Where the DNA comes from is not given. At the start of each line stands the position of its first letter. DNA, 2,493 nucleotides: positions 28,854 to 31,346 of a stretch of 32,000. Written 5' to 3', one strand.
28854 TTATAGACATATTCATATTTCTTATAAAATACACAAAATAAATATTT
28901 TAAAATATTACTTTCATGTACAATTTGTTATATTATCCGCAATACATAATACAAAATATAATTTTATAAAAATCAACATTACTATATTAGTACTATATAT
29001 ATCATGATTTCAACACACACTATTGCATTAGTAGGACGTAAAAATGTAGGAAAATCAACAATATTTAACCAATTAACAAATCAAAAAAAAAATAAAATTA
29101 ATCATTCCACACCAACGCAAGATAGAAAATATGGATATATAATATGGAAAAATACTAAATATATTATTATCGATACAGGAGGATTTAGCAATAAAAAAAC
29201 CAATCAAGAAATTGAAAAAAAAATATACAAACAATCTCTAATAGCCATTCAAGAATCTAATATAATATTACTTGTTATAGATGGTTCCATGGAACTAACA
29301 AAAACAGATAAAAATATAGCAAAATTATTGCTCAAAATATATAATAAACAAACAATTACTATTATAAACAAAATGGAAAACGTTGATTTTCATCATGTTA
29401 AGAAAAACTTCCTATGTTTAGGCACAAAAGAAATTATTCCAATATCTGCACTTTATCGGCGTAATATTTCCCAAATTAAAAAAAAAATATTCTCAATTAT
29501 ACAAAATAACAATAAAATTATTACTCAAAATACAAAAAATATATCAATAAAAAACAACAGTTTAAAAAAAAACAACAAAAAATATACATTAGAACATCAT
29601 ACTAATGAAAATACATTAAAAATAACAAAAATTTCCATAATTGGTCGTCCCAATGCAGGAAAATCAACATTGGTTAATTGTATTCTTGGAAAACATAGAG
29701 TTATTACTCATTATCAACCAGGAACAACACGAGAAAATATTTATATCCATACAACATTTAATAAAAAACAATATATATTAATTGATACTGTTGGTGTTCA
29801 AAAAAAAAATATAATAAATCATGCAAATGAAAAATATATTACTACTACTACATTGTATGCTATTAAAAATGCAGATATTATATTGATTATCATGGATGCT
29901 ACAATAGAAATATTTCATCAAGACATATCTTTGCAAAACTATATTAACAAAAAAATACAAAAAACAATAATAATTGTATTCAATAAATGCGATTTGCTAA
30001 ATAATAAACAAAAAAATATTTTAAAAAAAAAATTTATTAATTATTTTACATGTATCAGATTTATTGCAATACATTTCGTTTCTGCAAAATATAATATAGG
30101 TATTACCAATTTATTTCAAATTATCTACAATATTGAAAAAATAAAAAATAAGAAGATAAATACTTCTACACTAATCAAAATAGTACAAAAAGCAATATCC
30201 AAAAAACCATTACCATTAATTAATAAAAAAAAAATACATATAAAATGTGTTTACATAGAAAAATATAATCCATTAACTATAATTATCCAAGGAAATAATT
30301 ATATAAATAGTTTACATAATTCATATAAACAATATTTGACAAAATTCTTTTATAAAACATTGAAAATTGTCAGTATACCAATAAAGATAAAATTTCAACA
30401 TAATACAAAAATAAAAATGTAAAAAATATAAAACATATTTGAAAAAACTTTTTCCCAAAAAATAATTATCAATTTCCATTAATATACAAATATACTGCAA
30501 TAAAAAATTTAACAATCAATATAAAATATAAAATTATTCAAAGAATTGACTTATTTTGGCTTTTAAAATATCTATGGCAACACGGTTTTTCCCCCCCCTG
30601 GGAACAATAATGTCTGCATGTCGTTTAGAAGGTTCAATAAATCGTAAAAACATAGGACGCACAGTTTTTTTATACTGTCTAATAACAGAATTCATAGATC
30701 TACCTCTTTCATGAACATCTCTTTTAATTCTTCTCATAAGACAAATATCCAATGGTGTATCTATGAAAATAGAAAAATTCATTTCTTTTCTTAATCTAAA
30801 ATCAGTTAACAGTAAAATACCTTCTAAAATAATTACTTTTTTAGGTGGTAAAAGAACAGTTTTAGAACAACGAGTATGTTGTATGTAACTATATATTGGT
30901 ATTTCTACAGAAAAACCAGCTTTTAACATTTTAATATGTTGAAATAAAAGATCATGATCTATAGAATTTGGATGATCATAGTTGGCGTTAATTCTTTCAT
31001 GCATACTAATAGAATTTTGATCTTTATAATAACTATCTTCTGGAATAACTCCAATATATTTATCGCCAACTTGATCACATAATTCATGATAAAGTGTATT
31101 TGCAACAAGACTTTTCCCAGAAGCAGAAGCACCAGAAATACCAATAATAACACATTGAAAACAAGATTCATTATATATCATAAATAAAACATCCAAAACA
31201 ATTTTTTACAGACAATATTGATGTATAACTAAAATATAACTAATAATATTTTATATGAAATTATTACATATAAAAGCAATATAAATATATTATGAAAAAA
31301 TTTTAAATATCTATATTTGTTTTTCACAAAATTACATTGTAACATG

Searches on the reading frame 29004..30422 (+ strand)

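Call 29: search_protein_families(library=ncbifam, max_evalue=1e-10, proteins=[window:29004-30422:+])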
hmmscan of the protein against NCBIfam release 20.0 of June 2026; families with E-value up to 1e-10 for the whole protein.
window:29004-30422:+ (472 aa): 17 families
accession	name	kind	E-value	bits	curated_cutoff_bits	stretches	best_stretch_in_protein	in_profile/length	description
TIGR03594.1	GTPase_EngA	equivalog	1.8e-115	386.4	306.7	1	6-465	2-432/432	ribosome biogenesis GTPase Der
NF002828.0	PRK03003.1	equivalog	5.4e-57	193.4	631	2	207-468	213-470/477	ribosome biogenesis GTPase Der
NF007071.0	PRK09518.1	equivalog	1.1e-56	192.7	953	1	5-464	272-697/706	bifunctional cytidylate kinase/GTPase Der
NF000908.1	PRK00089.1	equivalog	8e-47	159.9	237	2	207-377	3-166/291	GTPase Era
TIGR00231.1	small_GTP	domain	2.2e-36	125.1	42.5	2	206-374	2-162/164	GTP-binding protein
TIGR00436.1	era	equivalog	5.3e-33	114.5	116.25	2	209-374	2-159/270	GTPase Era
NF003661.0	PRK05291.1-3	equivalog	1.2e-30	107.2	380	2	175-383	184-375/448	tRNA uridine-5-carboxymethylaminomethyl(34) synthesis GTPase MnmE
TIGR03156.1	GTP_HflX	equivalog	1e-29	103.6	216.75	2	5-163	190-348/351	GTPase HflX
TIGR03918.1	GTP_HydF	equivalog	1.2e-29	103.4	325.55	2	207-391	7-181/392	[FeFe] hydrogenase H-cluster maturation GTPase HydF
TIGR00450.1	mnmE_trmE_thdF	equivalog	5.9e-29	101.4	252.6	2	202-400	204-394/446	tRNA uridine-5-carboxymethylaminomethyl(34) synthesis GTPase MnmE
TIGR03598.1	GTPase_YsxC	equivalog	1.1e-26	93.6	124.45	2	204-374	15-185/186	ribosome biogenesis GTP-binding protein YihA/YsxC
NF008956.1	PRK12299.1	equivalog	4.5e-20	71.9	300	1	207-376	158-323/327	GTPase ObgE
TIGR03596.1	GTPase_YlqF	equivalog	1.4e-19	70.6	208.2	0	179-274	87-182/276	ribosome biogenesis GTPase YlqF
NF008955.0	PRK12297.1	equivalog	7.1e-19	68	406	0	207-389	159-340/429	GTPase ObgE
TIGR02729.1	Obg_CgtA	equivalog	6.2e-18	64.9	280.25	0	207-376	157-326/329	Obg family GTPase CgtA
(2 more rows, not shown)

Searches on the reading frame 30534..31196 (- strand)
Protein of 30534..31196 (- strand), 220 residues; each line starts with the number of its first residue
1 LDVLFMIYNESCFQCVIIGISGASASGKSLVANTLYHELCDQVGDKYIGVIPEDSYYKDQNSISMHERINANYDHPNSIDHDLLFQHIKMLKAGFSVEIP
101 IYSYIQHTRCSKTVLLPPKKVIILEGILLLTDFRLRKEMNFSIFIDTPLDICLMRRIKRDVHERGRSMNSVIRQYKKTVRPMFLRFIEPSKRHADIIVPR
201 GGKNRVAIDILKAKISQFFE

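Call 29: search_protein_families(library=ncbifam, max_evalue=1e-10, proteins=[window:30534-31196:-])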
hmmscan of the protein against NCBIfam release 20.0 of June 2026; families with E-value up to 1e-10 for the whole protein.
window:30534-31196:- (220 aa): 7 families
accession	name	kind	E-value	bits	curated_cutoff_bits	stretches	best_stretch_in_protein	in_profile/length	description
NF004018.0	PRK05480.1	equivalog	1.3e-94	315.6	180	1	14-220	5-207/210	uridine kinase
TIGR00235.1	udk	equivalog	5.4e-88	294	220.3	1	14-220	5-207/207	uridine kinase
NF005655.0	PRK07429.1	subfamily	4.2e-31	108.3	236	1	14-198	7-183/326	phosphoribulokinase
NF006085.0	PRK08233.1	equivalog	3.5e-17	62.8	198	1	16-198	6-160/184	hypothetical protein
NF006746.0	PRK09270.1-5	subfamily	2.1e-12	46.5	250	1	15-198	21-205/210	nucleoside/nucleotide kinase family protein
TIGR00554.2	panK_bact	equivalog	3e-12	46.4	235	1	14-146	81-214/310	type I pantothenate kinase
NF005807.0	PRK07667.1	equivalog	8.6e-11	41.7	221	0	15-197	17-191/193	kinase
